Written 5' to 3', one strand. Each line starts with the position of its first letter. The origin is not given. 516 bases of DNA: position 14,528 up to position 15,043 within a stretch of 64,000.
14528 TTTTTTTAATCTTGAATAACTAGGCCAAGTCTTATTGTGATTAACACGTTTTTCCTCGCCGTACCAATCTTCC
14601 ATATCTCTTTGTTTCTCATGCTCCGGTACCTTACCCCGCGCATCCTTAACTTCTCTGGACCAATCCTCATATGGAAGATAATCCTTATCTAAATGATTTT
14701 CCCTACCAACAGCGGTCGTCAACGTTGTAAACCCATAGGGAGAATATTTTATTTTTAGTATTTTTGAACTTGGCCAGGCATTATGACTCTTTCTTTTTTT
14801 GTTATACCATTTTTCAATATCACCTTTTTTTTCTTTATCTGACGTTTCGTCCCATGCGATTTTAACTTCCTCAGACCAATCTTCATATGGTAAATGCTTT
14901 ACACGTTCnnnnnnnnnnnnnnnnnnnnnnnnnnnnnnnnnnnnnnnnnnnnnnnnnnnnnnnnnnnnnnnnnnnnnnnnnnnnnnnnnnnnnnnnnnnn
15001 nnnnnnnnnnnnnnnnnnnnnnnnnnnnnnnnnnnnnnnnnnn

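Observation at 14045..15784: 579-aa protein with four tandem Trp-rich ~65-aa repeats of unrecognised type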

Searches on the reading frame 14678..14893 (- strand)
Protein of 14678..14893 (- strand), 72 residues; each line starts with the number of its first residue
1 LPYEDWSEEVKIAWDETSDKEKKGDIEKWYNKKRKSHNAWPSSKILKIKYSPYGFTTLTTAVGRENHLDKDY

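Call 33: find_homologous_proteins(query=A3, max_evalue=0.001)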
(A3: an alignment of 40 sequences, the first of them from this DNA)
Query A3 (40 sequences) (66 aa, profile of the alignment): 1 proteins with E <= 0.001 among 224 candidates.
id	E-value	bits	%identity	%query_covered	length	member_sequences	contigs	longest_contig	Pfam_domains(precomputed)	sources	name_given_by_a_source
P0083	4.3e-16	76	29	98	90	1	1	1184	-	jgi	jgi:hypothetical protein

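Call 54: search_protein_representatives(alignment_id=A3)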
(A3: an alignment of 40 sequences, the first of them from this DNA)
Query: 40 sequences, 60 profile positions. Proteins with E-value up to 0.001 (for the whole library): 948; up to 1e-10: 287; up to 1e-30: 50. The best 150 are listed.
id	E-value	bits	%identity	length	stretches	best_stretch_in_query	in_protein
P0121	1.9e-137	463.4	-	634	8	1-60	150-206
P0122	6.1e-108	368.9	-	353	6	1-60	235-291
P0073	2.0e-107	367.2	-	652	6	1-60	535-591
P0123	6.9e-104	355.9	-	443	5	1-60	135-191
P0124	2.5e-96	331.7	-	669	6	1-58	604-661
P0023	9.4e-94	323.4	-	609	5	6-60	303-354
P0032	9.0e-90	310.7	-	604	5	1-58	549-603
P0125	5.7e-89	308.1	-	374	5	1-59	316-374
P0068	1.4e-87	303.7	-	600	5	1-60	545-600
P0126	2.5e-84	293.2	-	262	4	1-60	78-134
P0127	1.7e-80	281.0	-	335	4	1-60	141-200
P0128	3.9e-72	254.2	-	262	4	3-60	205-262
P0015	1.2e-71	252.6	-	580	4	1-59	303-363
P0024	7.0e-69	243.8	-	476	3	1-60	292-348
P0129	1.0e-65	233.6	-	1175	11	1-60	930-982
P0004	1.2e-50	185.4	-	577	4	1-60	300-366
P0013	8.1e-48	176.3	-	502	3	1-60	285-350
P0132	1.1e-47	175.9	-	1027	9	1-60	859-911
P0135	1.7e-43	162.5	-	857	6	1-60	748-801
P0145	8.8e-34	131.3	-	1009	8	1-58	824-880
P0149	2.1e-32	127.0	-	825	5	1-58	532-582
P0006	5.5e-30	119.2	-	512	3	1-60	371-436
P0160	7.0e-27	109.3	-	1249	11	8-58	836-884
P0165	1.2e-25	105.3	-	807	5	1-60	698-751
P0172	3.7e-24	100.5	-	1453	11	27-59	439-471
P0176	9.2e-24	99.3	-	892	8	1-58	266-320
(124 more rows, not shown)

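Call 58: search_protein_families(library=pfam, alignment_id=A5, max_evalue=0.001)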
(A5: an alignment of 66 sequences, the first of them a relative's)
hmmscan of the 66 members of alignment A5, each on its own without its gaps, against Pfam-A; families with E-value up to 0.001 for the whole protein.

A. member 1, P0122 (353 aa): 1 family
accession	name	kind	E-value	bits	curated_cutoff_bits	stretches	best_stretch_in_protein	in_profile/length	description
PF14882.11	INT_rpt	-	3.1e-05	24.6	26.5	0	10-41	7-34/55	Integrase repeat unit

B. families by the number of members that match (of 66 scanned): 55 families (the first 25 are shown)
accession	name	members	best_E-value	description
PF14882.11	INT_rpt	43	5.9e-115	Integrase repeat unit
PF00271.37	Helicase_C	27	1.2e-15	Helicase conserved C-terminal domain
PF04851.21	ResIII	24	3.7e-39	Type III restriction enzyme, res subunit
PF00270.35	DEAD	21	3e-15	DEAD/DEAH box helicase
PF18766.7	SWI2_SNF2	17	6.3e-12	SWI2/SNF2 ATPase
PF00176.29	SNF2-rel_dom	5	5.4e-06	SNF2-related domain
PF13009.11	Integrase_2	4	2.4e-69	Putative integrase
PF13156.12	Mrr_cat_2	4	7.1e-29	Restriction endonuclease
PF00589.27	Phage_integrase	4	1.5e-06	Phage integrase family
PF03793.24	PASTA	3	8.7e-06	PASTA domain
PF18780.6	HNH_repeat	2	5.5e-12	Homing endonuclease associated repeat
PF04471.18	Mrr_cat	2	1.9e-07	Restriction endonuclease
PF04800.17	NDUS4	2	1.2e-05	NADH dehydrogenase ubiquinone Fe-S protein 4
PF16203.11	ERCC3_RAD25_C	2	1.8e-05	ERCC3/RAD25/XPB C-terminal helicase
PF14191.11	YodL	1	1.6e-16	YodL-like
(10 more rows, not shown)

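Call 72: search_protein_families(library=pfam, proteins=[P0129, P0132, P0135, P0145, P0160, P0172, P0149, P0165, P0176], max_evalue=0.00001)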
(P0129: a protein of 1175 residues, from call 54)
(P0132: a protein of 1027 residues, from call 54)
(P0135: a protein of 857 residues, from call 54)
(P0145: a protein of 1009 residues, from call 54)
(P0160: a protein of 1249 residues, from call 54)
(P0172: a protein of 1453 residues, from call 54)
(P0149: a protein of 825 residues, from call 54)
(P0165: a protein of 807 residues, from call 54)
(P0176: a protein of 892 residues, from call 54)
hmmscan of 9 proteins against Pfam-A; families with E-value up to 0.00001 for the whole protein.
P0129 (1175 aa): 5 families
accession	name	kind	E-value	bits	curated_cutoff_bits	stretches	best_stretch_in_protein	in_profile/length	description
PF14882.11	INT_rpt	-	5.7e-32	110.2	26.5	1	724-761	1-41/55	Integrase repeat unit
PF04851.21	ResIII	-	1.3e-24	87.3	22.5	1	120-266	3-163/164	Type III restriction enzyme, res subunit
PF00271.37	Helicase_C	-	1.4e-13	51.5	23.5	1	339-442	7-109/110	Helicase conserved C-terminal domain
PF00270.35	DEAD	-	3.9e-12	46.7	26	1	139-269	13-163/167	DEAD/DEAH box helicase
PF18766.7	SWI2_SNF2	-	4.5e-10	40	26.7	1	134-310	12-200/221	SWI2/SNF2 ATPase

P0132 (1027 aa): 5 families
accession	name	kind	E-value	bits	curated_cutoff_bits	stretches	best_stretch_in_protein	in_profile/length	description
PF04851.21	ResIII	-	7.6e-27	94.7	22.5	1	108-255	2-163/164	Type III restriction enzyme, res subunit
PF14882.11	INT_rpt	-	3.3e-21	75.7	26.5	0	767-800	1-37/55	Integrase repeat unit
PF00270.35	DEAD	-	6.2e-13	49.2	26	1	129-255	14-161/167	DEAD/DEAH box helicase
PF00271.37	Helicase_C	-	6e-10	39.8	23.5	1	329-432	7-109/110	Helicase conserved C-terminal domain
PF18766.7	SWI2_SNF2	-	3.8e-06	27.1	26.7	1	213-288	113-189/221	SWI2/SNF2 ATPase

P0135 (857 aa): 4 families
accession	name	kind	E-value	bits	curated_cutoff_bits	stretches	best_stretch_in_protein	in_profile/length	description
PF04851.21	ResIII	-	3.6e-24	86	22.5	1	105-246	6-163/164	Type III restriction enzyme, res subunit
PF00271.37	Helicase_C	-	4e-11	43.6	23.5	1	330-422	17-109/110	Helicase conserved C-terminal domain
PF00270.35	DEAD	-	1.8e-09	38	26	1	124-246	16-161/167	DEAD/DEAH box helicase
PF18766.7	SWI2_SNF2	-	2.8e-06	27.6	26.7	1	194-302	96-206/221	SWI2/SNF2 ATPase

P0145 (1009 aa): 4 families
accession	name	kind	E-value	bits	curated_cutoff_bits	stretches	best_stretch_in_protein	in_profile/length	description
PF04851.21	ResIII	-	9.4e-25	87.9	22.5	1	117-260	4-161/164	Type III restriction enzyme, res subunit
PF00271.37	Helicase_C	-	1.5e-14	54.6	23.5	1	340-438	11-109/110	Helicase conserved C-terminal domain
PF00270.35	DEAD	-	2e-12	47.6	26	1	137-260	15-159/167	DEAD/DEAH box helicase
PF18766.7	SWI2_SNF2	-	3.2e-07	30.7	26.7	1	129-295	10-189/221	SWI2/SNF2 ATPase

P0160 (1249 aa): 5 families
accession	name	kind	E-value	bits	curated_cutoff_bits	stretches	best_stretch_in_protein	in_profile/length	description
PF14882.11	INT_rpt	-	2.3e-69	229.9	26.5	5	616-668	1-55/55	Integrase repeat unit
PF04851.21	ResIII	-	1.5e-22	80.7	22.5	1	174-321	2-162/164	Type III restriction enzyme, res subunit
PF00270.35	DEAD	-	4.8e-14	52.9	26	1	179-326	3-165/167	DEAD/DEAH box helicase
PF00271.37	Helicase_C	-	2.4e-11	44.3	23.5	1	410-522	7-109/110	Helicase conserved C-terminal domain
PF04471.18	Mrr_cat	-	1.9e-07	31.6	21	1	42-157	3-112/115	Restriction endonuclease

P0172 (1453 aa): 3 families
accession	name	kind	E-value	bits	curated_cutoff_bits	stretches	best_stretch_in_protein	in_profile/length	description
PF13009.11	Integrase_2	-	2.4e-69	234.4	25.4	1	659-986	10-327/327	Putative integrase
PF14882.11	INT_rpt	-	4.2e-65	216.3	26.5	4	205-255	1-53/55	Integrase repeat unit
PF20484.3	DUF6723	-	2.1e-06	27.8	27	0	233-259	36-62/73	Family of unknown function (DUF6723)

P0149 (825 aa): 5 families
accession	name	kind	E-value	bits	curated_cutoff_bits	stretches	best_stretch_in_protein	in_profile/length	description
PF04851.21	ResIII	-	6.6e-29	101.4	22.5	1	101-248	2-163/164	Type III restriction enzyme, res subunit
PF00271.37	Helicase_C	-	2.5e-15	57.1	23.5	1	326-424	11-109/110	Helicase conserved C-terminal domain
PF00270.35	DEAD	-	7.9e-14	52.2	26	1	124-248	16-161/167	DEAD/DEAH box helicase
PF18766.7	SWI2_SNF2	-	6.3e-12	46.1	26.7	1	114-278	10-186/221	SWI2/SNF2 ATPase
PF14882.11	INT_rpt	-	1.1e-09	38.8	26.5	0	794-819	4-29/55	Integrase repeat unit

P0165 (807 aa): 5 families
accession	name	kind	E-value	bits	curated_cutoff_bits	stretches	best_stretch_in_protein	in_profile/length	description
PF04851.21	ResIII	-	9.6e-26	91.1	22.5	1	114-260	3-163/164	Type III restriction enzyme, res subunit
PF00271.37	Helicase_C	-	7.8e-14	52.3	23.5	1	334-436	8-109/110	Helicase conserved C-terminal domain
PF00270.35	DEAD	-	4.3e-12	46.5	26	1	136-266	16-166/167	DEAD/DEAH box helicase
PF14882.11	INT_rpt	-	1.6e-10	41.5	26.5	0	605-633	2-30/55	Integrase repeat unit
PF18766.7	SWI2_SNF2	-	2.8e-08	34.1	26.7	1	132-312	16-208/221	SWI2/SNF2 ATPase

P0176 (892 aa): 0 families

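Call 79: search_protein_families(library=pfam, proteins=[window:14678-14893:-], max_evalue=10)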
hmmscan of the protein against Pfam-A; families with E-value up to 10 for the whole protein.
seq(72 aa): 0 families
